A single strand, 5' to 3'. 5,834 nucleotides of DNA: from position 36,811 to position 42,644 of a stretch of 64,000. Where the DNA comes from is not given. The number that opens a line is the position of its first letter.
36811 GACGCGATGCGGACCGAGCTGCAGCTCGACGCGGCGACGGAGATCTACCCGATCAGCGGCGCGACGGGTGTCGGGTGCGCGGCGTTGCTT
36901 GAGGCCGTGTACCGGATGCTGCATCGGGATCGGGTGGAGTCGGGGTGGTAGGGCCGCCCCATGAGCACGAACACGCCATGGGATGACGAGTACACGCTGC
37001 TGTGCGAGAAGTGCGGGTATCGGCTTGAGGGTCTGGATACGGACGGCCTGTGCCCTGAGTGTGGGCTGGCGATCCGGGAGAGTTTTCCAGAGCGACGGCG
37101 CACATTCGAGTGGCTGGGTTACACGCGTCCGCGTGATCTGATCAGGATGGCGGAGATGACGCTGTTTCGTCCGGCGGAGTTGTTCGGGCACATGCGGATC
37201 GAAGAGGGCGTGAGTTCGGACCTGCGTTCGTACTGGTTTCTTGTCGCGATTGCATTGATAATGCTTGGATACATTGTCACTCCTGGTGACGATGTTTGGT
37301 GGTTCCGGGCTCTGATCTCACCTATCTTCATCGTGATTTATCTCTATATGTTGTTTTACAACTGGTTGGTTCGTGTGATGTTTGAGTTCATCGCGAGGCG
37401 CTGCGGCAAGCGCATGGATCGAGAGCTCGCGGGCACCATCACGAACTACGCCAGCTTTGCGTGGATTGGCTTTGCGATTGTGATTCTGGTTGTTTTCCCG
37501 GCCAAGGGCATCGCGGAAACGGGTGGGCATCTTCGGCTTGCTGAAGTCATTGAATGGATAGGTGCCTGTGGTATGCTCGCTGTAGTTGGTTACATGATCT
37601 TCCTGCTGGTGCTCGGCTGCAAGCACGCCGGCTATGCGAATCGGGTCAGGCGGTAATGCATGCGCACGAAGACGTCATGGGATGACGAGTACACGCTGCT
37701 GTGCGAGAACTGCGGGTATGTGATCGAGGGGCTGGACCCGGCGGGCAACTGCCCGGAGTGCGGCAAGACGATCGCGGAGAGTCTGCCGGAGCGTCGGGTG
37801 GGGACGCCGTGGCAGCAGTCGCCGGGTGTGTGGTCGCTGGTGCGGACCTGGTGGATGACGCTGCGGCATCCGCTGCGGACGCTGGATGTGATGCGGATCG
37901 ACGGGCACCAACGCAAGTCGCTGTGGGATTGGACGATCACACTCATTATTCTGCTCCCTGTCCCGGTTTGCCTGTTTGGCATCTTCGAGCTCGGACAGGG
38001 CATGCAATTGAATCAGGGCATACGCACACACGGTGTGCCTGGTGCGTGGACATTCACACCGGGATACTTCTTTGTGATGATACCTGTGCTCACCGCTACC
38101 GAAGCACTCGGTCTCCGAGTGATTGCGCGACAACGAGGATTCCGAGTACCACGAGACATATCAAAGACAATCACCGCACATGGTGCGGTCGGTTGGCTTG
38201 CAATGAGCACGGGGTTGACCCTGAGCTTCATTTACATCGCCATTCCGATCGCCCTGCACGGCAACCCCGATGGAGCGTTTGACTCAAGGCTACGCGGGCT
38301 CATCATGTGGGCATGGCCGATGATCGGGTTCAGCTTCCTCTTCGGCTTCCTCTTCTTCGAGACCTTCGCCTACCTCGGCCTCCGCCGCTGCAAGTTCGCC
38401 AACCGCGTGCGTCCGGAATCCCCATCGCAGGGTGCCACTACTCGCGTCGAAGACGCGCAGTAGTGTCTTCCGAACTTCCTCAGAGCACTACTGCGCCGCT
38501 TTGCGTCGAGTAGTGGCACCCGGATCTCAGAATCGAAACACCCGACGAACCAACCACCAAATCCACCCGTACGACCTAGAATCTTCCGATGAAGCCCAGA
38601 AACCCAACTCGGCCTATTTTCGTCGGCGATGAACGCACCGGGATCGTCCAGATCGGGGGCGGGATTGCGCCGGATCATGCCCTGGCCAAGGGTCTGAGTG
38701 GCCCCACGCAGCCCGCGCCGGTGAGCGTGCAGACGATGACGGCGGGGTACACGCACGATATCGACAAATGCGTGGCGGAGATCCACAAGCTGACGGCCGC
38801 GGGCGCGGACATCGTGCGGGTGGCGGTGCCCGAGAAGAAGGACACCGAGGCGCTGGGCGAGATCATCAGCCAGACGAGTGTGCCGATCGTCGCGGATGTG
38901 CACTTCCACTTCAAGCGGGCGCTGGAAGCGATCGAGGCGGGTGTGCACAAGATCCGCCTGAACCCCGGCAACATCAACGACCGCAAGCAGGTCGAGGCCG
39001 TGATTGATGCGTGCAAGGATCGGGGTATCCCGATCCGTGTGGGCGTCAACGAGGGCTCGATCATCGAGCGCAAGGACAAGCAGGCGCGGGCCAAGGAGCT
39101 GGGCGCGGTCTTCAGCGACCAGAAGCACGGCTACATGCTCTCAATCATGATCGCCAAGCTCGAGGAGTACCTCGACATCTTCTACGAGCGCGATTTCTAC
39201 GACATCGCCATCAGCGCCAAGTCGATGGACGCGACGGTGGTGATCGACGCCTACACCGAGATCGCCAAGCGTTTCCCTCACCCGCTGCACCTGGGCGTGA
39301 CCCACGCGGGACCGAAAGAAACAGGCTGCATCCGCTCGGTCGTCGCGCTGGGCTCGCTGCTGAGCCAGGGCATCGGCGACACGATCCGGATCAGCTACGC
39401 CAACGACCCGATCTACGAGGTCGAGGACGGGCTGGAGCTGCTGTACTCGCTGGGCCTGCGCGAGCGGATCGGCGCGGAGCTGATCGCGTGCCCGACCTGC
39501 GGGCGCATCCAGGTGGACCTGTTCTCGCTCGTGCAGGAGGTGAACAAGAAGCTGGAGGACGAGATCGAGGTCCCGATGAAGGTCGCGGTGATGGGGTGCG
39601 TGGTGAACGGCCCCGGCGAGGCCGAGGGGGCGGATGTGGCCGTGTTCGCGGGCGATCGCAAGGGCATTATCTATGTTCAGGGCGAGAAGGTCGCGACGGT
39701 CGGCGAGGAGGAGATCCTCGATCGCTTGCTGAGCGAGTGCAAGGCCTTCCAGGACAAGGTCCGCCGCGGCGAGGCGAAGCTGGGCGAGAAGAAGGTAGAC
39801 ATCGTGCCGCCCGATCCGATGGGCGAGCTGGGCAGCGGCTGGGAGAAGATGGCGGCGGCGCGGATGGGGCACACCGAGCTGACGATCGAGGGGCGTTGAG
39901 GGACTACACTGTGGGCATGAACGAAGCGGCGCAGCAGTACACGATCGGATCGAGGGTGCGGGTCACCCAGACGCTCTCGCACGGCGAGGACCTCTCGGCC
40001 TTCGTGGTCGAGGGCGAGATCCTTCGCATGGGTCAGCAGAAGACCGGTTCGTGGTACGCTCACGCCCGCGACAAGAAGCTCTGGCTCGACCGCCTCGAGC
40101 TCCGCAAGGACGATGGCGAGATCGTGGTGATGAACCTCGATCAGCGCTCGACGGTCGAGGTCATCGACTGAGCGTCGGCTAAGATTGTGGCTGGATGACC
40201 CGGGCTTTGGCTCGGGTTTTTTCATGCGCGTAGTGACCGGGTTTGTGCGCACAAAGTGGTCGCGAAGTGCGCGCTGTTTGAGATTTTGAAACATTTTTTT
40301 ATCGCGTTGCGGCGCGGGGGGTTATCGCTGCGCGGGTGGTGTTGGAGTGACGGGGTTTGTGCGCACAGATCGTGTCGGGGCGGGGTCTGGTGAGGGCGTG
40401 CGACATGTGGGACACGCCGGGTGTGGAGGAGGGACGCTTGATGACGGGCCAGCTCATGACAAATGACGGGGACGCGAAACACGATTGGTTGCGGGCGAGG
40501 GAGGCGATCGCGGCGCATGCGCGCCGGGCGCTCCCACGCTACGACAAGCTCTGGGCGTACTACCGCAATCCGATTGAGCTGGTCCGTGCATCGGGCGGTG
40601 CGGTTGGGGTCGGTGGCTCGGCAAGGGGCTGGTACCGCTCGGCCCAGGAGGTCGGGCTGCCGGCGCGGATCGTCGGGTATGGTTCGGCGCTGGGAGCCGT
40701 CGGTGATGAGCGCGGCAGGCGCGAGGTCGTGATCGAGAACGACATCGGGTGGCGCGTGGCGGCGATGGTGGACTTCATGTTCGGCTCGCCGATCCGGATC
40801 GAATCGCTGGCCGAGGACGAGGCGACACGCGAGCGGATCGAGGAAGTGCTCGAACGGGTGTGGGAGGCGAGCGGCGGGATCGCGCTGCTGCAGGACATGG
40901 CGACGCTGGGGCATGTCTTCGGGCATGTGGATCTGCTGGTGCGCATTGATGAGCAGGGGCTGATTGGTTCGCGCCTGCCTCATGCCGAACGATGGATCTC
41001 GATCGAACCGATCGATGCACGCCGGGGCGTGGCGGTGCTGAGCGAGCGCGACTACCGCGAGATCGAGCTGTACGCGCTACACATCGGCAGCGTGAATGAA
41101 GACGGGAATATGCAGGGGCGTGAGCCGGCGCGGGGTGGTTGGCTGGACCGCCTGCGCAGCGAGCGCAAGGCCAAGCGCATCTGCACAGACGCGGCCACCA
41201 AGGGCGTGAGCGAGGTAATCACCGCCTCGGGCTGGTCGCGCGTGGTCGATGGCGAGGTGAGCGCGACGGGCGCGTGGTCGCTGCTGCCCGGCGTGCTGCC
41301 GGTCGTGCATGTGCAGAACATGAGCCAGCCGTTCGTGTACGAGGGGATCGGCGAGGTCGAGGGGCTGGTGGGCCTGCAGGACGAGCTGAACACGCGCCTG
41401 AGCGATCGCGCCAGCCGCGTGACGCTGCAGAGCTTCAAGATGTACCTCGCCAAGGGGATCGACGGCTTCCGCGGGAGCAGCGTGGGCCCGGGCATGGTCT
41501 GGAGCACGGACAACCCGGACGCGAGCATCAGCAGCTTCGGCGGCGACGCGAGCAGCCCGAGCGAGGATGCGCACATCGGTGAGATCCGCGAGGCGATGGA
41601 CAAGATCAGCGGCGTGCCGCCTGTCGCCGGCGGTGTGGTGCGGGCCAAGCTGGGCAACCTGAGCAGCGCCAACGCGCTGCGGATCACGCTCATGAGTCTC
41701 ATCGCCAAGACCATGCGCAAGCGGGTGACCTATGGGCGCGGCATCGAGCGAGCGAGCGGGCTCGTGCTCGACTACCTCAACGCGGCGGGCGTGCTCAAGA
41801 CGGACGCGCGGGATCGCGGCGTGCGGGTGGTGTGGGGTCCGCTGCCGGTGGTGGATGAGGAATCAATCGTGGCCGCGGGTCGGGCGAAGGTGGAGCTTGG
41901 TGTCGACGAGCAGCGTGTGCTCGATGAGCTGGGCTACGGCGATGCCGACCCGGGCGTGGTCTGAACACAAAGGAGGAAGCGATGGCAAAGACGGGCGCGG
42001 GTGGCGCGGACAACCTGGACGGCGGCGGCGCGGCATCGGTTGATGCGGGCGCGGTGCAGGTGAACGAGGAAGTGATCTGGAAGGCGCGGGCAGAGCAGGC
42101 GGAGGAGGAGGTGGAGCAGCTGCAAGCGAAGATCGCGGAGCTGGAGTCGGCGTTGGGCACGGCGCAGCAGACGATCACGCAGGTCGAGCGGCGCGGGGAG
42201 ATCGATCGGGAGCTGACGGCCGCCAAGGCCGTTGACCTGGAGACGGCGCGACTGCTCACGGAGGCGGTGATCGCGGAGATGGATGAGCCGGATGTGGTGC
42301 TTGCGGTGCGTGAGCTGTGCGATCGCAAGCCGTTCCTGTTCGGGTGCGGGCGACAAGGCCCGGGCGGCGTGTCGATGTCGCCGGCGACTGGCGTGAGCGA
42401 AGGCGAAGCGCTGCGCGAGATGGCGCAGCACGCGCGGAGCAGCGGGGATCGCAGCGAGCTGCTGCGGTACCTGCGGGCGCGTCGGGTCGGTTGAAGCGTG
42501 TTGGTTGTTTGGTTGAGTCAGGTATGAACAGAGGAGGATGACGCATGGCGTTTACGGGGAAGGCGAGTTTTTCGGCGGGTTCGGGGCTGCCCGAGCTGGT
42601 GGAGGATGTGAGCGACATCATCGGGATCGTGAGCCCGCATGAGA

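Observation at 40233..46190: Head-only phage-derived module embedded in housekeeping DNA: portal-scaffold-capsid plus five small genes, with no terminase, tail, lysin or integrase on either side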

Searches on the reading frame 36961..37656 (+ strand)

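Call 7: search_protein_families(library=pfam, max_evalue=0.001, proteins=[window:36961-37656:+])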
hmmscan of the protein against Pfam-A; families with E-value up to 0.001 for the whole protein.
window:36961-37656:+ (231 aa): 1 family
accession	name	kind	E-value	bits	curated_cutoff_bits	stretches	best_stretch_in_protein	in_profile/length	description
PF23455.1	DUF7129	-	0.00024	21.2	30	1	15-39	14-38/45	Domain of unknown function (DUF7129)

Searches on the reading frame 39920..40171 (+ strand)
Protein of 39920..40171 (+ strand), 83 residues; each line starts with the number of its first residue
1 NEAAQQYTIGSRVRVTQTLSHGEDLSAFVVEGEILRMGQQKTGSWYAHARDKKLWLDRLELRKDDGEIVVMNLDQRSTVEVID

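Call 6: search_protein_families(library=pfam, max_evalue=0.001, proteins=[window:39920-40171:+])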
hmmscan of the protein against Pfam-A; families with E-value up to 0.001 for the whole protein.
window:39920-40171:+ (83 aa): 0 families

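Call 29: search_protein_families(library=phrogs, alignment_id=A5, max_evalue=0.01)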
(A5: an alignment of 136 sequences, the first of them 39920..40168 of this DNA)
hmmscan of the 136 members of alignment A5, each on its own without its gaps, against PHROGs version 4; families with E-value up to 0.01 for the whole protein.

A. member 1, window:39920-40168:+ (83 aa): 0 families

B. families by the number of members that match (of 136 scanned): 7 families
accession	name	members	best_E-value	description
phrog_32121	-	15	0.00019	-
phrog_2429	-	7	4.4e-05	involved in bacteriocin production or immunity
phrog_1625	-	6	0.00097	involved in bacteriocin production or immunity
phrog_89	-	5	0.0023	Rz-like spanin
phrog_33683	-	1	0.00063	-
phrog_4927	-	1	0.0047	-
phrog_33533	-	1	0.0077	-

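Call 30: search_protein_families(library=pfam, alignment_id=A5, max_evalue=0.01)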
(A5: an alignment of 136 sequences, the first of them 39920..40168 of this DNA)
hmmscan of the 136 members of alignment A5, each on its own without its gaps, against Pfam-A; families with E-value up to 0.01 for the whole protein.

A. member 1, window:39920-40168:+ (83 aa): 0 families

B. families by the number of members that match (of 136 scanned): 3 families
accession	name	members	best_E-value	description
PF06200.19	tify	1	0.0045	tify domain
PF04029.19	2-ph_phosp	1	0.0057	2-phosphosulpholactate phosphatase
PF05988.18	DUF899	1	0.0098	Bacterial protein of unknown function (DUF899)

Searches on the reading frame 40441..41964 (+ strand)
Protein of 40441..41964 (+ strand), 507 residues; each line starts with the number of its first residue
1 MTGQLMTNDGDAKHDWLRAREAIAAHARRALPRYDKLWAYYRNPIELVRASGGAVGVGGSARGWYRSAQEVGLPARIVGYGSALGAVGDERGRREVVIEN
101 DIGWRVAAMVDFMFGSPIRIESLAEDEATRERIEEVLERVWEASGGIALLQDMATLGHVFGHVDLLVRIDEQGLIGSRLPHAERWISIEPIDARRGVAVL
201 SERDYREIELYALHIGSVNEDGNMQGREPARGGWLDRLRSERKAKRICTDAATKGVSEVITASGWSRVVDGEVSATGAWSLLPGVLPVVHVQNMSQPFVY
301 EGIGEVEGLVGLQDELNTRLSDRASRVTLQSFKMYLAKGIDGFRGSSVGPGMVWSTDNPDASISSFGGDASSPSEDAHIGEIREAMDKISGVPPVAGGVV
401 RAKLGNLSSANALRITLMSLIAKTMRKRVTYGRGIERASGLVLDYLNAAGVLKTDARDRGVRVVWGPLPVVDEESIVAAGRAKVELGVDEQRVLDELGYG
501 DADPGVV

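Call 3: search_protein_families(library=pfam, max_evalue=1, proteins=[window:40441-41964:+])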
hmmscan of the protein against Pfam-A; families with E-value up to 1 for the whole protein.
window:40441-41964:+ (507 aa): 1 family
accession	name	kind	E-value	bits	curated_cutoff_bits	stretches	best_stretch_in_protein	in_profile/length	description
PF05133.19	SPP1_portal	-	1e-13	51.5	25.5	2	285-479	187-376/416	Phage portal protein, SPP1 Gp6-like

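Call 4: search_protein_families(library=phrogs, max_evalue=1, proteins=[window:40441-41964:+])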
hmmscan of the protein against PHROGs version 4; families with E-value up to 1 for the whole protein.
window:40441-41964:+ (507 aa): 2 families
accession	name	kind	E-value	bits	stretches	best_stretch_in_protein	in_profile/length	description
phrog_104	-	head and packaging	5.9e-14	52.6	1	263-501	219-455/550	portal protein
phrog_64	-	head and packaging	1.3e-12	47.9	1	301-477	283-458/547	portal protein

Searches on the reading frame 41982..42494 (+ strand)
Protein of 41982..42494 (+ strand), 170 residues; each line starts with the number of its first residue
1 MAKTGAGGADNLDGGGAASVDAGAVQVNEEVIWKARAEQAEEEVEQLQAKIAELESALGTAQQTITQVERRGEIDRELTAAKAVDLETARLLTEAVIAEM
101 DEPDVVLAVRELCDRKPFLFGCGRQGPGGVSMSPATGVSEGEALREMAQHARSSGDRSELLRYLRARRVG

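Call 3: search_protein_families(library=pfam, max_evalue=1, proteins=[window:41982-42494:+])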
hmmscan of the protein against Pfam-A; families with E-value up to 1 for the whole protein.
window:41982-42494:+ (170 aa): 13 families
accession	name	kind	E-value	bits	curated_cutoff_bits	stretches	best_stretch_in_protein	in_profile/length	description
PF06810.17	Phage_scaffold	-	2.5e-05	24.8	35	1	41-120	62-149/170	Phage capsid assembly scaffolding protein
PF01025.24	GrpE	-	0.017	15.2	25.8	1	33-84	9-60/165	GrpE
PF04508.17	Pox_A_type_inc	-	0.021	15.1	21.4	1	42-58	1-17/23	Viral A-type inclusion protein repeat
PF16034.10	JAKMIP_CC3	-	0.026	14.6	30.2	1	34-71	108-144/200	JAKMIP CC3 domain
PF01166.23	TSC22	-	0.031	14.9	30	1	42-62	14-34/57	TSC-22/dip/bun family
PF03765.21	CRAL_TRIO_N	-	0.044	14.4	23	1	146-168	20-42/54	CRAL/TRIO, N-terminal domain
PF10473.14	CENP-F_leu_zip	-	0.063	13.8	34.5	1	35-100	45-113/140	Leucine-rich repeats of kinetochore protein Cenp-F/LEK1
PF14335.11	DUF4391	-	0.077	13.3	29.9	1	38-74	189-225/232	Domain of unknown function (DUF4391)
PF18504.6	Csm1_N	-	0.089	13.6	26.3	1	27-64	26-63/70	Csm1 N-terminal domain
PF19111.5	DUF5798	-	0.12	13.1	27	1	36-103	16-85/89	Family of unknown function (DUF5798)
PF16326.10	ABC_tran_CTD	-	0.12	13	32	1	36-83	9-55/69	ABC transporter C-terminal domain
PF03449.20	GreA_GreB_N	-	0.5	11.1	24.5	0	39-62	47-70/71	Transcription elongation factor, N-terminal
PF18210.6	Knl1_RWD_C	-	0.99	10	27.8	0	40-71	2-33/151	Knl1 RWD C-terminal domain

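Call 4: search_protein_families(library=phrogs, max_evalue=1, proteins=[window:41982-42494:+])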
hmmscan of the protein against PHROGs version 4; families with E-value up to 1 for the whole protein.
window:41982-42494:+ (170 aa): 19 families
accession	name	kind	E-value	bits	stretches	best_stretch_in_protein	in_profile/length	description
phrog_194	-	head and packaging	0.0065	17.3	1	42-90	83-135/335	head scaffolding protein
phrog_6209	-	unknown function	0.032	15.3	1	16-82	33-97/117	-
phrog_29690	-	unknown function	0.037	15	1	27-88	110-167/172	-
phrog_10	-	head and packaging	0.064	13.2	1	34-68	297-331/752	major head protein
phrog_18718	-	unknown function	0.081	14.6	1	34-63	79-108/123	-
phrog_75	-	connector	0.09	13.7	1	40-71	41-66/73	head-tail adaptor Ad1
phrog_6136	-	unknown function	0.097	13.6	1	40-84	32-77/120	-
phrog_1620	-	moron, auxiliary metabolic gene and host takeover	0.1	13.5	1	25-89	130-194/200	Hdf-like antirestriction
phrog_5105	-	unknown function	0.12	13.4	1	34-70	102-138/159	-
phrog_22044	-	unknown function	0.13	13.7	1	25-67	17-59/84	-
phrog_77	-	DNA, RNA and nucleotide metabolism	0.13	11.7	1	37-82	639-681/967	SbcC-like subunit of palindrome specific endonuclease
phrog_12787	-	unknown function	0.14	12.3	1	14-113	232-330/387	-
phrog_6631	-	unknown function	0.17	12.3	1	26-68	37-79/251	-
phrog_20727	-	unknown function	0.22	12.7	0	119-133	29-43/56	-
phrog_1795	-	tail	0.42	10.5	1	20-90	72-142/358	tail fiber protein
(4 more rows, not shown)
